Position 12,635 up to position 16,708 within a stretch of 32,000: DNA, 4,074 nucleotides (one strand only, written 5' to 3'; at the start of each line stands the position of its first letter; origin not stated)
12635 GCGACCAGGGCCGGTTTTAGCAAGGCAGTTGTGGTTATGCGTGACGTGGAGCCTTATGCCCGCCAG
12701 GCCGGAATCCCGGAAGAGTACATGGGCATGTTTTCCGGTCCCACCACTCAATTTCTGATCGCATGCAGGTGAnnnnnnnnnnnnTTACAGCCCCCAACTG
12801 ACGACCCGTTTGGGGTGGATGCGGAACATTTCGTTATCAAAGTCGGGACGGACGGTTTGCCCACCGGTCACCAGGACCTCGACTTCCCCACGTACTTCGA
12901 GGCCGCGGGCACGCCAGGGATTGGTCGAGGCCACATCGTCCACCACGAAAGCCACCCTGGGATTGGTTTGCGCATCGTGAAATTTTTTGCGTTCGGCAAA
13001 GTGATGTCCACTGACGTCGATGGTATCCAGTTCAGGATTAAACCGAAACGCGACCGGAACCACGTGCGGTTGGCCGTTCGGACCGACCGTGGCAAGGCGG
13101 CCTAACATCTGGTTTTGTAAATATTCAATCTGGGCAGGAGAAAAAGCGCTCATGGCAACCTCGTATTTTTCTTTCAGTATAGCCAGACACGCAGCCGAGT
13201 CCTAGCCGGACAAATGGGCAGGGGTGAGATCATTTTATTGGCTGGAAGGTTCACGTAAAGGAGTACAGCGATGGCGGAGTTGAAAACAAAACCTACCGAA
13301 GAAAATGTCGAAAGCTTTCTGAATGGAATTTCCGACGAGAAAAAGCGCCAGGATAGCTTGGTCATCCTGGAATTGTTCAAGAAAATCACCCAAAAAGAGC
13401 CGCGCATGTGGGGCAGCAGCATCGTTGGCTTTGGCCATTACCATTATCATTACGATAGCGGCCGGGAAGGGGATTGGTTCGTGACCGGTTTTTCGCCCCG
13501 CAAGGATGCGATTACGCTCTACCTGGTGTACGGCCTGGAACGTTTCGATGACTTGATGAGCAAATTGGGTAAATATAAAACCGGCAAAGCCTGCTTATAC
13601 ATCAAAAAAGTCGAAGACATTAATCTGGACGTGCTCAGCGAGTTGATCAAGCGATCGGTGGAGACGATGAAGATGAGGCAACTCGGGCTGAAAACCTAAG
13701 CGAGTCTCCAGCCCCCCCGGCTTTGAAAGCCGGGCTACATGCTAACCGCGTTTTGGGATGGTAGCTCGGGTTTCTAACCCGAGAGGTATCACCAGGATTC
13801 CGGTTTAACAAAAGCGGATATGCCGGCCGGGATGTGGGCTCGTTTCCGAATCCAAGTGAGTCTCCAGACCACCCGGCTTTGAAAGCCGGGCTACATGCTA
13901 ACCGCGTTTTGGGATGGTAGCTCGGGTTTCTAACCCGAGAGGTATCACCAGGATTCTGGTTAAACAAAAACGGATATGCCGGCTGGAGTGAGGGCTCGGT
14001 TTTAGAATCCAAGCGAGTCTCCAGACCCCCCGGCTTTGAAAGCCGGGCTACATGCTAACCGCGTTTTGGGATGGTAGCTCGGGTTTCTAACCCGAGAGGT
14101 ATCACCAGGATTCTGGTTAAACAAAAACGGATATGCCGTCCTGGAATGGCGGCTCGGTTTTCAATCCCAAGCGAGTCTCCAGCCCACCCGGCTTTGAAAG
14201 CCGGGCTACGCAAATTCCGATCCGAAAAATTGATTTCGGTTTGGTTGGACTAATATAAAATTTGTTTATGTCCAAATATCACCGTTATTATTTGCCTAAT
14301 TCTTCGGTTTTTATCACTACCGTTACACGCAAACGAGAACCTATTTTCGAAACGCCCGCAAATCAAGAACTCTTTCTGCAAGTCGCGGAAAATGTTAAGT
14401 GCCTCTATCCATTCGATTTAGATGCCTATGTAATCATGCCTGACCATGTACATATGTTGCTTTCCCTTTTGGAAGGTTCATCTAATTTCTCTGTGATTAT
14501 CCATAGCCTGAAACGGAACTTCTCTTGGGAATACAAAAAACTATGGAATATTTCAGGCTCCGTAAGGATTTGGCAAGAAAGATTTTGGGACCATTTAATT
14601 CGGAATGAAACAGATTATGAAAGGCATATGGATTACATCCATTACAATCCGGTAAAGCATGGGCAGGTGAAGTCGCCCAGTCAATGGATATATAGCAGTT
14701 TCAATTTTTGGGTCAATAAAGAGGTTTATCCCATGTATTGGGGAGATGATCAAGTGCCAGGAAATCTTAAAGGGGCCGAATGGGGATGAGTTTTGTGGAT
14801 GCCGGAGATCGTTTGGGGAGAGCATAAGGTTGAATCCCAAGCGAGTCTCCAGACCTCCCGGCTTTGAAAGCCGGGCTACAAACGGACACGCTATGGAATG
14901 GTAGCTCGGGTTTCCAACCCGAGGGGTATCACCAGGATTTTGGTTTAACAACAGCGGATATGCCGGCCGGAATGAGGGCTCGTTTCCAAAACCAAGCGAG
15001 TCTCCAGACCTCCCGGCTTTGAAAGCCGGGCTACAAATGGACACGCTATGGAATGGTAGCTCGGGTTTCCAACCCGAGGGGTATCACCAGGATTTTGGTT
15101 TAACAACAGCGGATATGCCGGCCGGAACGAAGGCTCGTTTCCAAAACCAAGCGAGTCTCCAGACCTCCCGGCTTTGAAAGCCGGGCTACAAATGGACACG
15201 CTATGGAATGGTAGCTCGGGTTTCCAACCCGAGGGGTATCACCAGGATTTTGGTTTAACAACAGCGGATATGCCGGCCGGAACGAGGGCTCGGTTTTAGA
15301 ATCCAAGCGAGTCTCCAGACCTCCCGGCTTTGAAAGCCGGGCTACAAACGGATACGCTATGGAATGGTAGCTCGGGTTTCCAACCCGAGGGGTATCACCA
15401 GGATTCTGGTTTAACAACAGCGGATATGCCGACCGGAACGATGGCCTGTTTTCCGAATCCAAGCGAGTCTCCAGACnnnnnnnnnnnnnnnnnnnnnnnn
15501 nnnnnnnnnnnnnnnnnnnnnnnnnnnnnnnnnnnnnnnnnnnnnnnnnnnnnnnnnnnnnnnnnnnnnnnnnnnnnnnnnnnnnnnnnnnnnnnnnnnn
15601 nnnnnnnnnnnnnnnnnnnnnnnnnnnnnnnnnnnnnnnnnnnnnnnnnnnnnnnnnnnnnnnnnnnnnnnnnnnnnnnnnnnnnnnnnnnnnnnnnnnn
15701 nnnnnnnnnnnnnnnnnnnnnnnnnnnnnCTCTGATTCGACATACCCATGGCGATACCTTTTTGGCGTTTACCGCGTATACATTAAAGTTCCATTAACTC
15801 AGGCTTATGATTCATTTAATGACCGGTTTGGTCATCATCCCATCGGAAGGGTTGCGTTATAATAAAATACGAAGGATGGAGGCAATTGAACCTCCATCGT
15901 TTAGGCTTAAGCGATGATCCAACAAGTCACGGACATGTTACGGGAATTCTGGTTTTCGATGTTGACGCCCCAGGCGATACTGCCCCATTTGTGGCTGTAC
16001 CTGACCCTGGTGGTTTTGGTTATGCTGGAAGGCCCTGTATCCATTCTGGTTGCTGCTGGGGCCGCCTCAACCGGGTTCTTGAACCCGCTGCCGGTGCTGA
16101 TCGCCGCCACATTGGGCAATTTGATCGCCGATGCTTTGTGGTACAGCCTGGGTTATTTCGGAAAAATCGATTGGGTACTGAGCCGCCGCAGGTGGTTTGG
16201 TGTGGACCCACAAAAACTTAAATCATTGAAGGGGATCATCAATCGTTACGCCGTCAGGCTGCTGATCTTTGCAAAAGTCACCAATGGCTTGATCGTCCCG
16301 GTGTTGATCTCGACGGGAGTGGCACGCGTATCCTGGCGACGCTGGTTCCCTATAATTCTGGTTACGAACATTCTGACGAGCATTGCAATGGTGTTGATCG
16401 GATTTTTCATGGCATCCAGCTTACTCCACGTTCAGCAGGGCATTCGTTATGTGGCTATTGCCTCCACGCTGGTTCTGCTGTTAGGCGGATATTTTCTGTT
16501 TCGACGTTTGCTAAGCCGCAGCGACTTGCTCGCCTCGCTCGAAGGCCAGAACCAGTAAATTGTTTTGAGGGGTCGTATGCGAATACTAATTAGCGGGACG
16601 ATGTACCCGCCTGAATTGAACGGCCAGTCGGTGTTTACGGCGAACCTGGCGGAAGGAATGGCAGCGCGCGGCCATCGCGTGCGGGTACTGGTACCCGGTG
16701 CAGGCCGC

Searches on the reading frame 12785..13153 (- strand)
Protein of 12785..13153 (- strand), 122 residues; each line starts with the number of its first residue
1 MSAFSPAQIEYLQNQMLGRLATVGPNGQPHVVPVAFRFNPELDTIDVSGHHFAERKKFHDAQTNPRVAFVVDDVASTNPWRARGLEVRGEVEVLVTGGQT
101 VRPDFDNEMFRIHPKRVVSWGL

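Call 59: search_protein_families(library=pfam, proteins=[window:12785-13153:-], max_evalue=0.0001)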
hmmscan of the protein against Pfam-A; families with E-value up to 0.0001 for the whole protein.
window:12785-13153:- (122 aa): 2 families
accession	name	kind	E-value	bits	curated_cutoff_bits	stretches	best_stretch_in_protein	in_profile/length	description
PF01243.27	PNPOx_N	-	6.4e-11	43.1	28.1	1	10-96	7-78/120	Pyridoxamine 5'-phosphate oxidase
PF12900.13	Pyridox_ox_2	-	8.6e-05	23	27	1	10-89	7-85/140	Pyridoxamine 5'-phosphate oxidase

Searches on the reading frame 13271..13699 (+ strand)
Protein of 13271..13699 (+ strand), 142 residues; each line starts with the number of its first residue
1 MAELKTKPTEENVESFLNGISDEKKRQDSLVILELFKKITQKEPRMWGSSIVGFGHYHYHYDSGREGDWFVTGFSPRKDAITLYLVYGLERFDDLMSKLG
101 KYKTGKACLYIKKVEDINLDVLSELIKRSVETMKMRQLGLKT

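Call 59: search_protein_families(library=pfam, proteins=[window:13271-13699:+], max_evalue=0.0001)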
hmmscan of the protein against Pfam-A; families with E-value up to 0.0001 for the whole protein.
window:13271-13699:+ (142 aa): 1 family
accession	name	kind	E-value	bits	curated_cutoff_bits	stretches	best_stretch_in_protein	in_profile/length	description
PF08818.16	DUF1801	-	1.1e-12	48.5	27.2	1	33-129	6-84/85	Domain of unknown function (DU1801)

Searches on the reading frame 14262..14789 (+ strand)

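Call 58: search_protein_families(library=pfam, proteins=[window:14262-14789:+], max_evalue=0.0001)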
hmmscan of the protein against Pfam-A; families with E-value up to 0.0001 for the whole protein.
window:14262-14789:+ (175 aa): 1 family
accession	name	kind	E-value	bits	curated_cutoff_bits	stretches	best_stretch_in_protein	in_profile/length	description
PF01797.21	Y1_Tnp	-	5e-09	36.8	23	1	18-110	9-98/121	Transposase IS200 like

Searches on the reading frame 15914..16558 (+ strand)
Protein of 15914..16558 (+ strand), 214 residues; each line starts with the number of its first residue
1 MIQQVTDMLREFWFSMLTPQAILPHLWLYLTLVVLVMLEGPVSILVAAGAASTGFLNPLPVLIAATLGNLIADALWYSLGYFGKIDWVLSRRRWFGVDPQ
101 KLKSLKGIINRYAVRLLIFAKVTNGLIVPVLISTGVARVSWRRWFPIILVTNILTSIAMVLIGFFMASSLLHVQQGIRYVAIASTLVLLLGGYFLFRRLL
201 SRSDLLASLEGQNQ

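Call 59: search_protein_families(library=pfam, proteins=[window:15914-16558:+], max_evalue=0.0001)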
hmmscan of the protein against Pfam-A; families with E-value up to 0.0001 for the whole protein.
window:15914-16558:+ (214 aa): 1 family
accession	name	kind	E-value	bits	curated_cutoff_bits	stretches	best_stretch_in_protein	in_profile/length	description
PF09335.16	VTT_dom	-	1.1e-07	32.8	33.9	1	44-163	5-121/123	VTT domain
